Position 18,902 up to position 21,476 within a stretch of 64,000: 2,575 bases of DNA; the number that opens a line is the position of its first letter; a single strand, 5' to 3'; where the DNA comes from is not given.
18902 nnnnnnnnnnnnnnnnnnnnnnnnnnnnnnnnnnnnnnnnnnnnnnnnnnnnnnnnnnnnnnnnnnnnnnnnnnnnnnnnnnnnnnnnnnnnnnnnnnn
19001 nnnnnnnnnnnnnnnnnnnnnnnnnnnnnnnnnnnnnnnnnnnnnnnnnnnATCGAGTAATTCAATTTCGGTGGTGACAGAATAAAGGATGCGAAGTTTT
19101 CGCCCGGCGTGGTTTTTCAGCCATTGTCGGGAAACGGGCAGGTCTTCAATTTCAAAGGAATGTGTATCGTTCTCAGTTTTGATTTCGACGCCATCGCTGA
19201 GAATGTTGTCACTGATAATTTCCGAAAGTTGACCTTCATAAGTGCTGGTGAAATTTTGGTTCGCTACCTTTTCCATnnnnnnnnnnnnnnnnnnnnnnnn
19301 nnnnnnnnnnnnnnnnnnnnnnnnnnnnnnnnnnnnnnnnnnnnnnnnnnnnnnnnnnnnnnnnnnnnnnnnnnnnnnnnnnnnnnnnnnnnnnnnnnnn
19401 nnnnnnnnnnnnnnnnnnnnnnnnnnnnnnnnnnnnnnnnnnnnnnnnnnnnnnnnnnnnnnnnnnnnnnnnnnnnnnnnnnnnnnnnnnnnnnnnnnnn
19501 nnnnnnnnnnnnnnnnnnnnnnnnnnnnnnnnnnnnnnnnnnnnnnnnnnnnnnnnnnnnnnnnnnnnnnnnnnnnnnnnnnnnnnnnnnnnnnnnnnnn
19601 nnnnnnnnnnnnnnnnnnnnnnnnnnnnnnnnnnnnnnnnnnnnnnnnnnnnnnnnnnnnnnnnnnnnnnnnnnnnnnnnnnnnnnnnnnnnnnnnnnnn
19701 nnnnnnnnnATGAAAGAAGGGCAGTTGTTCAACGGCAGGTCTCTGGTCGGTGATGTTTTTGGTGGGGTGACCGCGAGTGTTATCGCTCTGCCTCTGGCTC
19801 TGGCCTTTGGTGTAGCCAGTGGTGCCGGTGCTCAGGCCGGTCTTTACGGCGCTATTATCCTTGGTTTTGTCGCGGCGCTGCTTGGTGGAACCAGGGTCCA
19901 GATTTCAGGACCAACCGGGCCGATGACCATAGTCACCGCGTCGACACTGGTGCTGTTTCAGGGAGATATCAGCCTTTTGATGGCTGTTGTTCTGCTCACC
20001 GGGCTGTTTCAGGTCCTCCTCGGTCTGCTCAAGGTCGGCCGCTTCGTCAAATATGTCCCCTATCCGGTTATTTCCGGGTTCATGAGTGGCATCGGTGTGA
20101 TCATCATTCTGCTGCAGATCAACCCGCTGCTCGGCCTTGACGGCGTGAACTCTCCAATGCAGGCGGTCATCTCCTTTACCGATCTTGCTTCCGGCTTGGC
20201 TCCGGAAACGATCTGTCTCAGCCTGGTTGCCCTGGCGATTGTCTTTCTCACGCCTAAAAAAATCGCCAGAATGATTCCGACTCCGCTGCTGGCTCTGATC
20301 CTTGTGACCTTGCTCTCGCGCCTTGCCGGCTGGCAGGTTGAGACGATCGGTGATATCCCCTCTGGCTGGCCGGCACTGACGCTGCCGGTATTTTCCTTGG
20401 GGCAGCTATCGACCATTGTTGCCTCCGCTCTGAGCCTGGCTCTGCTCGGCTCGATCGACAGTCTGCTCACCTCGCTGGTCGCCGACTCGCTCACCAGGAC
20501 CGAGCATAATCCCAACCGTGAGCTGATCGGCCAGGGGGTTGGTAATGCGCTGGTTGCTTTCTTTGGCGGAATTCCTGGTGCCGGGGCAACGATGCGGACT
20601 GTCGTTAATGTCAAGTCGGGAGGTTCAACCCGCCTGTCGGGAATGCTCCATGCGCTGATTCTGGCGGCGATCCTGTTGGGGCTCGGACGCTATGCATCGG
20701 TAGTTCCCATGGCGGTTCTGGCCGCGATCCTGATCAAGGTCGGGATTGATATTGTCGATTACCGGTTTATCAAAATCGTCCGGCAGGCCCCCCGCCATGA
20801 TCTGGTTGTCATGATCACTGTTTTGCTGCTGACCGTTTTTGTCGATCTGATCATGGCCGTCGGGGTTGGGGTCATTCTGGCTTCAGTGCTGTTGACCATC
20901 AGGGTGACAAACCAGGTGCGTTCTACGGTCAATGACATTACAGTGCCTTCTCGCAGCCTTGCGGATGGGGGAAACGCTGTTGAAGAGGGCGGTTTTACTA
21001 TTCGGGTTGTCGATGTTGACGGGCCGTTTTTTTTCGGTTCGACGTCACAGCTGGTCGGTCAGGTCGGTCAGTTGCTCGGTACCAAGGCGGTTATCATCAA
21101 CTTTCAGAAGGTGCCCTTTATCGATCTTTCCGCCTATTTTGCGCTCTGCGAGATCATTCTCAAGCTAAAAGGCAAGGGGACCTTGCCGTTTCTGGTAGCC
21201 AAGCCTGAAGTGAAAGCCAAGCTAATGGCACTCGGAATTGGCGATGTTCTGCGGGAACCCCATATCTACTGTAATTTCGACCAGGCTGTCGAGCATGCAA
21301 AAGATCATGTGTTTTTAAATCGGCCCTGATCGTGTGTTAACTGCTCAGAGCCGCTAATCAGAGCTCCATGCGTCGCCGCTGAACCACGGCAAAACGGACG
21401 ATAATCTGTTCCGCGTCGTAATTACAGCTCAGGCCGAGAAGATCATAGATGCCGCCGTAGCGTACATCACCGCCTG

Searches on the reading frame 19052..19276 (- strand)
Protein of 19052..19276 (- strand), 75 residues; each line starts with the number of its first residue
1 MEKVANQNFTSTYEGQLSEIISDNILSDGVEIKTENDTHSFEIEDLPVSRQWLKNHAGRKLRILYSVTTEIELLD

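Call 9: list_cluster_members(proteins=[window:18556-18648:+, window:18706-18798:+, window:18875-18973:+, window:19052-19276:-, window:17872-18195:-, window:19710-21326:+])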
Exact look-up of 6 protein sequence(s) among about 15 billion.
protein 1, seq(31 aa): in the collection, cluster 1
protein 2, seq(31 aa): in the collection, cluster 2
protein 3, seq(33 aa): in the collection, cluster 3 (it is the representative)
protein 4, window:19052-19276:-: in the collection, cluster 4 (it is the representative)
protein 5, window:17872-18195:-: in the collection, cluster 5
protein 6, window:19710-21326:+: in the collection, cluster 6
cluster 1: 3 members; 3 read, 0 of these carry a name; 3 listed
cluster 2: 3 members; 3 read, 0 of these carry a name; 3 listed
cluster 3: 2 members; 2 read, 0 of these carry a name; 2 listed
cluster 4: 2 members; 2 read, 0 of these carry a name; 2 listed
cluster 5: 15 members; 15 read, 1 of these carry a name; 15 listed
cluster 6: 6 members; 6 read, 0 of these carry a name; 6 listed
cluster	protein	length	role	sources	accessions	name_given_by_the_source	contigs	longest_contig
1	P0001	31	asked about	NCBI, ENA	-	-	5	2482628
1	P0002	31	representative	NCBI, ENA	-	-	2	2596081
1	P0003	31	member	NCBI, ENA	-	-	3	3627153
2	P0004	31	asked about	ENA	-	-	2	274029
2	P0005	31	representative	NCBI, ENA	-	-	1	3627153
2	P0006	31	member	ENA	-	-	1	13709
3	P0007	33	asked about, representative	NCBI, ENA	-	-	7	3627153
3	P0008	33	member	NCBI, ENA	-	-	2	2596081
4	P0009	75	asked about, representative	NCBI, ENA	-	-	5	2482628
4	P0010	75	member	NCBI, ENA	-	-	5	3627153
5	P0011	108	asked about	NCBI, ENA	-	-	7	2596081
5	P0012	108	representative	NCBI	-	-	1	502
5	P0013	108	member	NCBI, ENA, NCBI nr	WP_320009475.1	hypothetical protein [uncultured Desulfobulbus sp.]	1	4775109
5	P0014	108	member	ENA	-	-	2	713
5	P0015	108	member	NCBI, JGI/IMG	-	-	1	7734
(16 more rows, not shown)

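Call 27: search_protein_families(library=pfam, proteins=[window:19052-19276:-], max_evalue=0.1)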
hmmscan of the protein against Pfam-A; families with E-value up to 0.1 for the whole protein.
window:19052-19276:- (75 aa): 0 families

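Call 28: search_protein_families(library=ncbifam, proteins=[window:19052-19276:-], max_evalue=0.1)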
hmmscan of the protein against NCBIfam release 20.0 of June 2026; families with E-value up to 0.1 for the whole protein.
window:19052-19276:- (75 aa): 0 families

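Call 38: find_homologous_proteins(query=window:19052-19276:-, max_evalue=0.01)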
Query window:19052-19276:- (75 aa): 2 proteins with E <= 0.01 among 2 candidates.
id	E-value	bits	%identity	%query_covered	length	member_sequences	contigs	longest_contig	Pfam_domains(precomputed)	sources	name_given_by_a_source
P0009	3.8e-41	155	100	100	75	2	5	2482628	-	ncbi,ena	-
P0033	1.7e-38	147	93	100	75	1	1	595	-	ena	-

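Call 48: search_solved_structures(query=window:19052-19276:-, max_evalue=10)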
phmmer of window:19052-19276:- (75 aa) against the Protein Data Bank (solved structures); distinct sequences matched with E-value up to 10: 1.
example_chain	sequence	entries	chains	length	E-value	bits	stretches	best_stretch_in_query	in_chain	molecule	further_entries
7ur7_A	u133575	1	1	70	0.69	13.6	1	21-56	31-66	17_bp_sh3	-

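Call 49: search_protein_families(library=padloc, proteins=[window:19052-19276:-], max_evalue=1)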
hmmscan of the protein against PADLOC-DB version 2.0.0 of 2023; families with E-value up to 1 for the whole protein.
window:19052-19276:- (75 aa): 0 families

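Call 52: search_protein_families(library=phrogs, proteins=[window:19052-19276:-], max_evalue=1)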
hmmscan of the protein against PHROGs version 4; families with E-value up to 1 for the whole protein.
window:19052-19276:- (75 aa): 2 families
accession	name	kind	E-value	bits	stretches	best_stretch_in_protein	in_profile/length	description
phrog_29284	-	unknown function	0.029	15.4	1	29-72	34-77/92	-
phrog_26080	-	unknown function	0.23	11.3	1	9-51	88-129/357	-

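Call 53: predict_structure(alignment_id=A3)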
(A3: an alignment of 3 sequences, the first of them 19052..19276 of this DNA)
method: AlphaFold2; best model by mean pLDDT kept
length: 75 residues; sequences in the alignment: 3
mean_pLDDT: 71.7   pTM: 0.50
mean pLDDT of the five models: 71.7, 60.3, 59.0, 58.9, 58.1
residues with pLDDT >= 90: 0; 70-90: 55; 50-70: 13; < 50: 7
segments of 3 or more residues with pLDDT < 50: 20-26
pLDDT, mean of each block of 10 residues (from residue 1): 75 69 52 69 77 79 78 77
secondary structure, 60 per line:
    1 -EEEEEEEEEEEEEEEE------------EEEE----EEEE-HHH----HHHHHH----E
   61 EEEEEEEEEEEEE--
elements in order: E2-17 E30-33 E38-41 H50-55 E60-73

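Call 57: fold_search(model_id=the predicted structure, library=pdb)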
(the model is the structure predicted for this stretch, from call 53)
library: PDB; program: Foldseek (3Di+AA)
matches with E <= 10: 127; with E <= 0.001: 0
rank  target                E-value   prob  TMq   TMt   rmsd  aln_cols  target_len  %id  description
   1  4nps                  1.4e-01  0.99  0.47  0.14   2.9        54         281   24  Crystal Structure of Bep1 protein (VirB-translocated Bartonella effector protein) from Bartonella clarridgeiae (released 2014-10-08)
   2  1iz6_C                4.0e-01  0.63  0.42  0.27   4.3        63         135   17  Crystal Structure of Translation Initiation Factor 5A from Pyrococcus Horikoshii (released 2003-01-28)
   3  6igm_B                8.2e-01  0.10  0.28  0.08  11.2        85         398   14  Cryo-EM Structure of Human SRCAP Complex (released 2019-07-24)
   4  6igm_E                8.7e-01  0.20  0.35  0.10   6.9        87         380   13  Cryo-EM Structure of Human SRCAP Complex (released 2019-07-24)
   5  9jgh_M                9.3e-01  0.20  0.36  0.15   8.4        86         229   12  cryo-EM structure of the TTP polymer at the tube's end (released 2025-07-16)
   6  8x15_M                9.8e-01  0.35  0.42  0.11   4.4        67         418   18  Structure of nucleosome-bound SRCAP-C in the apo state (released 2024-03-06)
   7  8xkn_B                1.3e+00  0.18  0.34  0.14   9.8        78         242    9  Cryo-EM structure of tail tube protein (released 2024-05-01)
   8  8xvg_A                1.3e+00  0.06  0.24  0.07   9.8       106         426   14  Structure of human NuA4/TIP60 complex (released 2024-07-24)
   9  8put_F                1.4e+00  0.38  0.47  0.31   7.3        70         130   10  IF5A in complex with Deoxyhypusine synthase (released 2024-07-03)
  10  8qkh_N                1.4e+00  0.12  0.28  0.26  10.0        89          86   12  Neck of phage 812 virion (C6) (released 2024-09-25)
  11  3go5                  1.5e+00  0.60  0.42  0.13   2.8        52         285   10  Crystal structure of a multidomain protein with nucleic acid binding domains (sp_0946) from streptococcus pneumoniae tig (released 2009-04-07)
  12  9c57_C                1.7e+00  0.08  0.30  0.08   9.9       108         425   13  Reconstituted P400 Subcomplex of the human TIP60 complex (released 2024-08-21)
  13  9ca7_E                1.7e+00  0.08  0.29  0.07   9.6       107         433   14  Cryo-EM structure of human SRCAP-nucleosome complex in the fully-engaged state (composite structure) (released 2025-06-18)
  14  5hgq_B                1.9e+00  0.30  0.47  0.10   7.3        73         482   10  Loa loa Lysyl-tRNA synthetase in complex with Cladosporin. (released 2016-10-26)
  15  8qkh_n                2.4e+00  0.13  0.36  0.34  10.2        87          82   11  Neck of phage 812 virion (C6) (released 2024-09-25)
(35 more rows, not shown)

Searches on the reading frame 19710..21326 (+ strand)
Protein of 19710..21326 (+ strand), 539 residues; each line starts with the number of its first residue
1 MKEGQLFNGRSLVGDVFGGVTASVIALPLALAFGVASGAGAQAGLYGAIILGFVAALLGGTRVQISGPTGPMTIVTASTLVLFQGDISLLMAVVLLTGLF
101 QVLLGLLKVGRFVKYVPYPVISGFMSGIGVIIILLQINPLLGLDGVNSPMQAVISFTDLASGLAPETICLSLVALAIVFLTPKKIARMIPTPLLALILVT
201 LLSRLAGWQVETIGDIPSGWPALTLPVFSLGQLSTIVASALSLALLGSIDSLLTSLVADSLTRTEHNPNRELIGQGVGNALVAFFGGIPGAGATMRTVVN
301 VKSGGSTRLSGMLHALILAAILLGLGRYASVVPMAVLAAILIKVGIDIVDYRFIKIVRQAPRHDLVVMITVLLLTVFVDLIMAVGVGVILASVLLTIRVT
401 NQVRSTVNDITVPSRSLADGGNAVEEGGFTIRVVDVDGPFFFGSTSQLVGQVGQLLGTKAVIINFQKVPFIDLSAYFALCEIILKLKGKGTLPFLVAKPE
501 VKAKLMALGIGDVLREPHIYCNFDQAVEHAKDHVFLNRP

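Call 27: search_protein_families(library=pfam, proteins=[window:19710-21326:+], max_evalue=0.1)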
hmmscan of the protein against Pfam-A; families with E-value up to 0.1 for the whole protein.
window:19710-21326:+ (539 aa): 2 families
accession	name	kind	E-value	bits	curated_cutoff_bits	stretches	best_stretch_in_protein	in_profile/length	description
PF00916.26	Sulfate_transp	-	9.5e-85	285.1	23.2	1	12-370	1-379/380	Sulfate permease family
PF01740.26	STAS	-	3.8e-10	39.9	22.6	1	431-525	10-105/106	STAS domain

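Call 28: search_protein_families(library=ncbifam, proteins=[window:19710-21326:+], max_evalue=0.1)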
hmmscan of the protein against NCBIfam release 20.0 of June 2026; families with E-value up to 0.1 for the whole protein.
window:19710-21326:+ (539 aa): 3 families
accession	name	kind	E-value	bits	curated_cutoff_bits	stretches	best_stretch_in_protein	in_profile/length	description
NF050096.1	BicarbTportBicA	equivalog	1.5e-138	462.8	880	1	10-530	10-543/547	bicarbonate transporter BicA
NF008660.1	PRK11660.1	equivalog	7.2e-93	311.9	614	2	228-531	273-566/572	C4-dicarboxylic acid transporter DauA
TIGR00815.1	sulP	subfamily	4.7e-81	272.9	380.45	1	10-512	12-551/565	sulfate permease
